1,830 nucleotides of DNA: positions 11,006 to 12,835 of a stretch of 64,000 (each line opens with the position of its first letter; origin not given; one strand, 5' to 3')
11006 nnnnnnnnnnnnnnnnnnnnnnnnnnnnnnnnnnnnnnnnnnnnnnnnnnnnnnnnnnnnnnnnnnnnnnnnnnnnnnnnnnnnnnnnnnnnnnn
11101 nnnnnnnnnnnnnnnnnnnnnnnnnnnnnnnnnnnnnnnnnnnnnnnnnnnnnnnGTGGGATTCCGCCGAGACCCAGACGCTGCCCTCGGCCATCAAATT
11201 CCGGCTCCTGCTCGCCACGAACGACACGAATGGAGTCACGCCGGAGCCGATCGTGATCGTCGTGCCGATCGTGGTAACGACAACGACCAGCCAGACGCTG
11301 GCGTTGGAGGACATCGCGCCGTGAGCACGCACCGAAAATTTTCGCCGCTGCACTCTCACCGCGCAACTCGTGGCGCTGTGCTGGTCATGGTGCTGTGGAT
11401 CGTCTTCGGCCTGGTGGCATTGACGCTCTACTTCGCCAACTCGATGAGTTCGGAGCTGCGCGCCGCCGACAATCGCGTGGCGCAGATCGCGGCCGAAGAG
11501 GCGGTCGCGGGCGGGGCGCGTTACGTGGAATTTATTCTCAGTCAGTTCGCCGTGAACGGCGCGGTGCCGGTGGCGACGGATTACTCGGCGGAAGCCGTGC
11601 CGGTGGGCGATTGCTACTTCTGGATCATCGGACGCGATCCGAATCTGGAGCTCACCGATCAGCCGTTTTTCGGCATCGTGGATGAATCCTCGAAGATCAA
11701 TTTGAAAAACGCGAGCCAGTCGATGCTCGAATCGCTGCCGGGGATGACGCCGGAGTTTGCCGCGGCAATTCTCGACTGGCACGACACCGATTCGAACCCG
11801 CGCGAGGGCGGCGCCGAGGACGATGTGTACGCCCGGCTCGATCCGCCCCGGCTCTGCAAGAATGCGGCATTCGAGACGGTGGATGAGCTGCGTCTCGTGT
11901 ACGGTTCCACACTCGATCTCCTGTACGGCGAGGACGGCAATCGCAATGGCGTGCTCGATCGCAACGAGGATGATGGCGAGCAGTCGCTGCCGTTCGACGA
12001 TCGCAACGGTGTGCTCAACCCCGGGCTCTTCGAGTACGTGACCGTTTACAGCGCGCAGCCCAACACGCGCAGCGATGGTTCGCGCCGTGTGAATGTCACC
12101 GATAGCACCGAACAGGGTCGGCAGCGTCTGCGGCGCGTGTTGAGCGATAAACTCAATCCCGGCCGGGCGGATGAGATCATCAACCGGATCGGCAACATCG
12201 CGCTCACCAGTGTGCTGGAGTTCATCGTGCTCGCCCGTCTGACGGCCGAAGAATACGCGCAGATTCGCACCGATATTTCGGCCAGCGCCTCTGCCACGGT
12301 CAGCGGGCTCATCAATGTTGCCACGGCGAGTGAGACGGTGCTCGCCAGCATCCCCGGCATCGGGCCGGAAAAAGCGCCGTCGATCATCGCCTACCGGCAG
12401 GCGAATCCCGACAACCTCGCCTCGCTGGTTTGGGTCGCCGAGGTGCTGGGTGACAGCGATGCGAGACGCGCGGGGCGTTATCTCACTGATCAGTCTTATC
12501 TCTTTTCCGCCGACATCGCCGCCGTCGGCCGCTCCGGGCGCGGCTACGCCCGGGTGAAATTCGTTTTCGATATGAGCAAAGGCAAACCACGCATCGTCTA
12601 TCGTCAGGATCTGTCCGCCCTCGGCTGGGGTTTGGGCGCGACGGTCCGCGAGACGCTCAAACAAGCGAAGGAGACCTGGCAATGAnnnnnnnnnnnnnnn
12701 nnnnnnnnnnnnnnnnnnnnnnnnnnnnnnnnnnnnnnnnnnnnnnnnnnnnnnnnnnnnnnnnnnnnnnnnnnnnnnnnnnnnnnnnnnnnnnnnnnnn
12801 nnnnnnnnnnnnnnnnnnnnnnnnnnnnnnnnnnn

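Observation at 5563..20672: Sigma-54 promoter at the 5' end and a PilS/PilR-type (NtrB/NtrC-like) two-component pair at the 3' end of the same gene array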

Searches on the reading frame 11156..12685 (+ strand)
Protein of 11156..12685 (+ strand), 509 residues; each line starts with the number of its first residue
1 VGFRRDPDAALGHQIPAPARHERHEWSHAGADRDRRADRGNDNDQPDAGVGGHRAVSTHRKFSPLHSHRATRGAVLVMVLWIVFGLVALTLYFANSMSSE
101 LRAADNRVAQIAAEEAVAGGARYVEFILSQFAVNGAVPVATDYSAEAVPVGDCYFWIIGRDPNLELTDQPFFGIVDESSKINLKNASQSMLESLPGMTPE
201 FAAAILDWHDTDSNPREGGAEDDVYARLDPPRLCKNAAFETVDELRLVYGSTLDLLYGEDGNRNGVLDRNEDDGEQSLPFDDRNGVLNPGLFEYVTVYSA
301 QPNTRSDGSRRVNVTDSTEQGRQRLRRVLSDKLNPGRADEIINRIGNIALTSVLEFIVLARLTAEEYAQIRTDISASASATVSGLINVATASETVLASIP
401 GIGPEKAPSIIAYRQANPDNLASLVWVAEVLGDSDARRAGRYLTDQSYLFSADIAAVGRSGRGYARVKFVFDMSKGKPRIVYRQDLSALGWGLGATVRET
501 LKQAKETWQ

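Call 4: search_protein_families(library=pfam, proteins=[window:11156-12685:+], max_evalue=0.01)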
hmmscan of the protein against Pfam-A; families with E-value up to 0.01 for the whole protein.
window:11156-12685:+ (509 aa): 5 families
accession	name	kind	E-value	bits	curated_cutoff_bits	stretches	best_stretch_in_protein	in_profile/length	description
PF12836.13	HHH_3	-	3.4e-13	49.9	27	1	385-417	5-37/65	Helix-hairpin-helix motif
PF21687.3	T2SSK_1st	-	4.1e-13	50.4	26.2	1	197-254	36-93/107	Type II secretion system (T2SS), protein K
PF00633.29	HHH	-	1.1e-09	38.1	24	2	385-413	2-30/30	Helix-hairpin-helix motif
PF12826.13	HHH_2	-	6e-05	23.6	27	0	387-414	28-55/64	Helix-hairpin-helix motif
PF14520.12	HHH_5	-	0.00043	21.1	27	0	387-411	28-52/57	Helix-hairpin-helix domain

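Call 11: find_homologous_proteins(query=window:11321-12685:+, max_evalue=1e-10)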
Query window:11321-12685:+ (454 aa): 1919 proteins with E <= 1e-10 among 8000 candidates; the best 120 are listed.
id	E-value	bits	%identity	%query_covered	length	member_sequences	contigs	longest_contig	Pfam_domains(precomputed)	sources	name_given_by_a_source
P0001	1.6e-298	1008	100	100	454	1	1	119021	PF21687.4,PF12836.14,PF00633.30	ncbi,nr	ncbi:MAG: general secretion pathway protein GspK [Opitutae bacterium]|nr:general secretion pathway p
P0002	9.4e-171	587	61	97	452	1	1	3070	PF21687.4,PF12836.14,PF03934.20,PF00633.30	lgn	-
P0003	1.3e-169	583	63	97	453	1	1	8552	PF21687.4,PF12836.14,PF03934.20,PF00633.30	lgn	-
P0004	3.1e-169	582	59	97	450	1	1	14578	PF21687.4,PF12836.14,PF03934.20,PF00633.30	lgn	-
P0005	9.3e-169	580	60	95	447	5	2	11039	PF21687.4,PF12836.14,PF03934.20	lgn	-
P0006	1.3e-168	580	61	96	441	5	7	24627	PF21687.4,PF12836.14,PF03934.20,PF00633.30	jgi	jgi:DNA uptake protein ComE-like DNA-binding protein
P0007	3.0e-166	572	58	98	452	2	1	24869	PF21687.4,PF12836.14,PF03934.20,PF00633.30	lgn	-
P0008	4.0e-165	568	60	97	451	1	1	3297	PF21687.4,PF12836.14,PF03934.20,PF00633.30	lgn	-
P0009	4.9e-165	568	58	98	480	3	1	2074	PF21687.4,PF12836.14,PF03934.20,PF00633.30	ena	-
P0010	5.2e-165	568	59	99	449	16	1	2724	PF21687.4,PF12836.14,PF03934.20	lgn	-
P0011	1.1e-164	567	60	97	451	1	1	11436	PF21687.4,PF12836.14,PF03934.20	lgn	-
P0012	9.1e-164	564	57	98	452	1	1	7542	PF21687.4,PF12836.14,PF03934.20,PF00633.30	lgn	-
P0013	9.3e-164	564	58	96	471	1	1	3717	PF21687.4,PF12836.14,PF03934.20,PF00633.30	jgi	jgi:DNA uptake protein ComE-like DNA-binding protein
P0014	1.3e-163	563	59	97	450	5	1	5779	PF21687.4,PF12836.14,PF03934.20,PF00633.30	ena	-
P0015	6.6e-163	561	60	96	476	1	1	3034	PF21687.4,PF12836.14,PF03934.20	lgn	-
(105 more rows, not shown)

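Call 13: find_related_loci(query=A1, collection=genome_contigs, flank=10000)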
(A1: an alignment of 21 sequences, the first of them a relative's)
Query A1 (454 aa) in genome_contigs; peptide patterns used: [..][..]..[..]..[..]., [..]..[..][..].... (x = any residue, [..] = any of these).
599 stretches matched a pattern (row limit reached: there are more); 479 encode a relative of the query (tblastn E <= 1e-3); the best 80 are kept; 80 distinct loci.
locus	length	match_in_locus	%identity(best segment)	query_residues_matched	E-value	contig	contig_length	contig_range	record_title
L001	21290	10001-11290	60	16-447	2e-174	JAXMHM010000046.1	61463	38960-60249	MAG: Opitutaceae bacterium isolate STL-VER4 C2.164.fa-46, whole genome shotgun sequence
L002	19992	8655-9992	58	4-451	2e-172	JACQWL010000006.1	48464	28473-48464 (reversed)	MAG: Verrucomicrobia bacterium isolate NC_groundwater_1488_Ag_S-0.65um_64_31 S_p65_S5_coassembly_k141_133481, whole geno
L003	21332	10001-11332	59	1-449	2e-172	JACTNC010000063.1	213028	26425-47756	MAG: Verrucomicrobia bacterium isolate BJ21 scaffold_35, whole genome shotgun sequence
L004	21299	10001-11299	58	14-451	1e-170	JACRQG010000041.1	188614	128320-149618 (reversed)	MAG: Verrucomicrobia bacterium isolate NC_groundwater_2007_Pr3_S-0.65um_68_3 SR2-18-Sp65_coassembly_scaffold_189480, who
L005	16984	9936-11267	58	1-449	5e-169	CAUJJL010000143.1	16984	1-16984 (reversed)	MAG: Verrucomicrobiota bacterium isolate KLAP136 genome assembly, contig: KLAP136_433375, whole genome shotgun sequence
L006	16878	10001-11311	58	13-451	1e-167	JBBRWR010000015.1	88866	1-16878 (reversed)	MAG: Opitutales bacterium isolate La4_metabat2.052 La4_metabat2.052_K_1034171_L_88866_cov_20.7309, whole genome shotgun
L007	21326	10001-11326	56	1-444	8e-167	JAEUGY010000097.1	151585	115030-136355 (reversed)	MAG: Opitutaceae bacterium isolate new MAG-3 k141_3443641, whole genome shotgun sequence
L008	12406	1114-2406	58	17-452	2e-166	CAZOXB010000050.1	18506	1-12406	MAG TPA_asm: uncultured Opitutaceae bacterium isolate binchicken_co235_390 genome assembly, contig: NODE_7504_length_185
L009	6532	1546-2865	56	6-451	9e-167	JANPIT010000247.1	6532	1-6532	MAG: Opitutaceae bacterium isolate VAR_61_metabat_518 VAR_61_k141_3104322, whole genome shotgun sequence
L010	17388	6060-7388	60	7-452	6e-165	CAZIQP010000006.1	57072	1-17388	MAG TPA_asm: uncultured Opitutaceae bacterium isolate binchicken_co50_281 genome assembly, contig: NODE_515_length_57072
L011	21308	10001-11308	59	15-449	1e-164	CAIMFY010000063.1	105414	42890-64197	MAG: uncultured Opitutae bacterium isolate Umea2p3_bin-1644 genome assembly, contig: bin-1644:063/124, whole genome shot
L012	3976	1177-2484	56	10-451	8e-167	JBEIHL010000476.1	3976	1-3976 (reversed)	MAG: Opitutaceae bacterium isolate Sample-102-S76-bin-199 Sample_102_S76-bin_199-k141_3071911, whole genome shotgun sequ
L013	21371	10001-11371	56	1-451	3e-160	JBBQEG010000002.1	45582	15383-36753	MAG: Opitutales bacterium isolate Co_metawrap_1116 Cmw_1116_k141_12539086_length_45582_cov_13.4520, whole genome shotgun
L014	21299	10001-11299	58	17-451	1e-159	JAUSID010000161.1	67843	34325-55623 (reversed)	MAG: Opitutaceae bacterium isolate E14_metabat.bin.223 E14_k141_332186, whole genome shotgun sequence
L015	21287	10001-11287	56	17-451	1e-159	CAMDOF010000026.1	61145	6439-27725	MAG: Opitutus sp. GAS368 isolate TrH-25oct19-122 genome assembly, contig: TrH-25oct19-C692, whole genome shotgun sequenc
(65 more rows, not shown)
